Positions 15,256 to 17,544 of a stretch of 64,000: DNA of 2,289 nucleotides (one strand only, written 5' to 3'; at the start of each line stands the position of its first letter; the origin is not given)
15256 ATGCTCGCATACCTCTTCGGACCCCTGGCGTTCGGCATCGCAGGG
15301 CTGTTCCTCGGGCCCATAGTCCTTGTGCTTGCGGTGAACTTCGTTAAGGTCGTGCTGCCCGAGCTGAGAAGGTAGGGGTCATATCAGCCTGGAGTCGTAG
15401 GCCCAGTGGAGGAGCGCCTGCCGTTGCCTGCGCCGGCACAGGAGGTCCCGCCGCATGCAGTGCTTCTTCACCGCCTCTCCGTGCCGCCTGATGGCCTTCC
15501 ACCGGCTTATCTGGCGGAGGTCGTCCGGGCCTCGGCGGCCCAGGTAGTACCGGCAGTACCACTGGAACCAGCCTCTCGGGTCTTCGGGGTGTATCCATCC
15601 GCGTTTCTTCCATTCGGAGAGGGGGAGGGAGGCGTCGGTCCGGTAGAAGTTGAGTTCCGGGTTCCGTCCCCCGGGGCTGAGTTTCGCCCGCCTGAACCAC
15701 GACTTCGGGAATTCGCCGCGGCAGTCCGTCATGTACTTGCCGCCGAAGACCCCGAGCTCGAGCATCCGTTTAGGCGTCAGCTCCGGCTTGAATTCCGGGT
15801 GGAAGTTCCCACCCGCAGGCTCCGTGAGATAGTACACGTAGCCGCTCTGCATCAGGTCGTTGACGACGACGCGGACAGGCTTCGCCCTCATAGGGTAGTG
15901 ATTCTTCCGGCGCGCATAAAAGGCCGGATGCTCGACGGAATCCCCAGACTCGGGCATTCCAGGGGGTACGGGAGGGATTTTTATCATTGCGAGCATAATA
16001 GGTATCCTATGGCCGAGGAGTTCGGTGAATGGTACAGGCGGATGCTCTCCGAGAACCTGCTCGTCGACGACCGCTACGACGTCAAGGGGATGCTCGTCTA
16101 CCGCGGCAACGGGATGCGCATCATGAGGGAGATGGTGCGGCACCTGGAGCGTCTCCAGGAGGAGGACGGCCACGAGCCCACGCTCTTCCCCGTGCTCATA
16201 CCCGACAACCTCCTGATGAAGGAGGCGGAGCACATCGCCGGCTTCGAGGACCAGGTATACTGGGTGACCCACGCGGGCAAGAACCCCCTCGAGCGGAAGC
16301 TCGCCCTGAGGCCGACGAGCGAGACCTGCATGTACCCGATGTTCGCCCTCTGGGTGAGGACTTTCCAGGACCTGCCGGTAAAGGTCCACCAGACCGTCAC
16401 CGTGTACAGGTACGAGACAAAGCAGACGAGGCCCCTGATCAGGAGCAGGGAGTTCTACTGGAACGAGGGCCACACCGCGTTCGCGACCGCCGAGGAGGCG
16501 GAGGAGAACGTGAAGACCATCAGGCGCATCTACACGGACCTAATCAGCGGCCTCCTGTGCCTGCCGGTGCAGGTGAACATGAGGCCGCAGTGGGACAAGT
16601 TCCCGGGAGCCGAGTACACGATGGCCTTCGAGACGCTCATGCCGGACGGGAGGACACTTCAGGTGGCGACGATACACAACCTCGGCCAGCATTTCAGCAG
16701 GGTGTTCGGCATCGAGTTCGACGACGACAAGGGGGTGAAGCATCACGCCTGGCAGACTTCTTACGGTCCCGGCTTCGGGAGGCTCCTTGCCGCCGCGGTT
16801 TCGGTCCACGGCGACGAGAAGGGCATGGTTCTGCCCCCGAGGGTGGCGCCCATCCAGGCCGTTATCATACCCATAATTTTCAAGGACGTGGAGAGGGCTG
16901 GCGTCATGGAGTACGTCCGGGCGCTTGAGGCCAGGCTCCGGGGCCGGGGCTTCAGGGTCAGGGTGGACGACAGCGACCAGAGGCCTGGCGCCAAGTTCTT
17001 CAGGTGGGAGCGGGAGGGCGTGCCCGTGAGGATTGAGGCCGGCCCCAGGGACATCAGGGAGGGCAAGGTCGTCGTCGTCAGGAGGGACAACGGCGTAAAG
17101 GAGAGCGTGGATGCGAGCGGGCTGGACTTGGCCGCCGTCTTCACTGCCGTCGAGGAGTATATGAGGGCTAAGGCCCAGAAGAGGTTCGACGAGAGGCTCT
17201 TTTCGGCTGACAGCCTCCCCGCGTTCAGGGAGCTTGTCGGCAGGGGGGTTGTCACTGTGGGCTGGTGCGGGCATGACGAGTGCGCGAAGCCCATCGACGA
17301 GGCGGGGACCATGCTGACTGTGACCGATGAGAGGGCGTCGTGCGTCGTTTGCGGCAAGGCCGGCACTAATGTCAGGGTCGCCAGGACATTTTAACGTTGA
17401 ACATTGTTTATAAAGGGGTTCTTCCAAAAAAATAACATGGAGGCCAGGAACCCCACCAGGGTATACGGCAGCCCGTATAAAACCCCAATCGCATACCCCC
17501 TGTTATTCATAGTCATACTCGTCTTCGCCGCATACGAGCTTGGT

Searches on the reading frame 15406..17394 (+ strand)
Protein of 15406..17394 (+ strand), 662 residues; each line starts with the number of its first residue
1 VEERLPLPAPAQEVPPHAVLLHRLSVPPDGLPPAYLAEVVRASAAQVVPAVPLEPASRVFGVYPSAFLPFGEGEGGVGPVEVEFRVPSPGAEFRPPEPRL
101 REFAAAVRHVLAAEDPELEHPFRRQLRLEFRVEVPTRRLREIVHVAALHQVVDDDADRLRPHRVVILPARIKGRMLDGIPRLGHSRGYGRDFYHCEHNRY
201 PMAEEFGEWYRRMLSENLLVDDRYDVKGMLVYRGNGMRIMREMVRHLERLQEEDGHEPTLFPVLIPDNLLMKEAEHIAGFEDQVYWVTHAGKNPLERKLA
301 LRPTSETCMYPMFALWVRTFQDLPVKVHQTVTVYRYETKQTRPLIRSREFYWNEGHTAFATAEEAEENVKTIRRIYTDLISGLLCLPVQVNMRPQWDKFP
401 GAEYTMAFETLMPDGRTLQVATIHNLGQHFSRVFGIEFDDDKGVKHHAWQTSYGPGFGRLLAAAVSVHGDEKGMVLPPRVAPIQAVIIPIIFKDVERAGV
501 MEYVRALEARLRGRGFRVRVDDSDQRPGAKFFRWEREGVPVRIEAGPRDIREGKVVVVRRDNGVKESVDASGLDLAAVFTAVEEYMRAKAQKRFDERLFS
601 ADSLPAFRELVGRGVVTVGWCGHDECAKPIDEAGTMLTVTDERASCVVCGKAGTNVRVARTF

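Call 94: search_protein_families(library=pfam, proteins=[window:15406-17394:+], max_evalue=0.00001)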
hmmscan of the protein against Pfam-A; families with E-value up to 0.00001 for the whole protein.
window:15406-17394:+ (662 aa): 2 families
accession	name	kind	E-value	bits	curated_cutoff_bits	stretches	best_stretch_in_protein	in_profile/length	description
PF00587.30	tRNA-synt_2b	-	3.7e-30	105.7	29.3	1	286-467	2-178/179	tRNA synthetase class II core domain (G, H, P, S and T)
PF03129.25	HGTP_anticodon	-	2.6e-19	69.6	21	1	484-571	1-85/94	Anticodon binding domain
